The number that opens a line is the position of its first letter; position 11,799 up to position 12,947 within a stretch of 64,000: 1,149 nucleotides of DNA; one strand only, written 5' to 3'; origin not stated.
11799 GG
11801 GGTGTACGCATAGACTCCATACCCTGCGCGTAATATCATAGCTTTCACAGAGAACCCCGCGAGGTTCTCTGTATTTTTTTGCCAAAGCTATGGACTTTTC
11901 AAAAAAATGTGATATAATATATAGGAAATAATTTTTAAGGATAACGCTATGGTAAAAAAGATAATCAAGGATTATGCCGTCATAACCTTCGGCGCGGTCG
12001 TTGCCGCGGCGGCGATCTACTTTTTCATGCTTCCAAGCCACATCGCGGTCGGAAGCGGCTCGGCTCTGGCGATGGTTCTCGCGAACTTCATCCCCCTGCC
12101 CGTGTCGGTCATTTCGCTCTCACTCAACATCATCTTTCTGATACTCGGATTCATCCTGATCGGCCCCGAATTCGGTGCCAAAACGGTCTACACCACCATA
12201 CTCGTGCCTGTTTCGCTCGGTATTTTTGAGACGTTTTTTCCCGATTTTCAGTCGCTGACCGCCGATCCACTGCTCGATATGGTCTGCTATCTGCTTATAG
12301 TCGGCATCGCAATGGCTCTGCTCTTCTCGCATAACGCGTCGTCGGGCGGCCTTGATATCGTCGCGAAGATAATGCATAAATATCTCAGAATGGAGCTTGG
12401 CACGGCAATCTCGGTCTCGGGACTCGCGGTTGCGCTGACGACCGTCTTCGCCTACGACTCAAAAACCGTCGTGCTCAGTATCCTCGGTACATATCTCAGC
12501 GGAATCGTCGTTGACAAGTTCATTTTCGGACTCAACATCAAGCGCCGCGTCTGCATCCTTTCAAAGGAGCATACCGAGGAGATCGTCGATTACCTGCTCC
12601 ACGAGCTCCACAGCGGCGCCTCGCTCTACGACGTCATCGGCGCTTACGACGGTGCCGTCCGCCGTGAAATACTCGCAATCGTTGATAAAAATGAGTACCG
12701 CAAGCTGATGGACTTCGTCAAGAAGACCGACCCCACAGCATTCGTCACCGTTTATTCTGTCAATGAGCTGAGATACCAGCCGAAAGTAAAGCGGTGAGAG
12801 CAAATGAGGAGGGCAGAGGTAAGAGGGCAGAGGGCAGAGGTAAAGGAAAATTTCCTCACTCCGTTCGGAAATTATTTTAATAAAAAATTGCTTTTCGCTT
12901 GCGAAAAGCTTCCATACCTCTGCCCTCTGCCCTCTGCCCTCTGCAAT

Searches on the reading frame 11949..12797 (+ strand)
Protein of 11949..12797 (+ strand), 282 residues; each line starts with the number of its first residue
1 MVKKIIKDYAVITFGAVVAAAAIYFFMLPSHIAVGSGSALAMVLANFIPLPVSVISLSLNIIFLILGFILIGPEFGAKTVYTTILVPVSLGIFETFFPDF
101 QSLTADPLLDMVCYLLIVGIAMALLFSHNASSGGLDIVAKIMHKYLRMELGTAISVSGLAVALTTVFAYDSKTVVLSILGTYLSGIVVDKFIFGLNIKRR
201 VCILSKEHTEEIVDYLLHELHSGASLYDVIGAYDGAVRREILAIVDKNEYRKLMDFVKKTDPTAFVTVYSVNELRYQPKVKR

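Call 26: search_protein_families(library=pfam, proteins=[window:11949-12797:+], max_evalue=0.01)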
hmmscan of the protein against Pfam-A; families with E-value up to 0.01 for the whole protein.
window:11949-12797:+ (282 aa): 2 families
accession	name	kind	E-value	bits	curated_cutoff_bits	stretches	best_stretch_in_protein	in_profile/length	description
PF02588.21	YitT_membrane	-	2.9e-42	144.8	24.3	1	8-210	1-199/205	Uncharacterised 5xTM membrane BCR, YitT family COG1284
PF10035.14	DUF2179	-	1.3e-12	47.7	22.8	1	223-274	2-53/55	Uncharacterized protein conserved in bacteria (DUF2179)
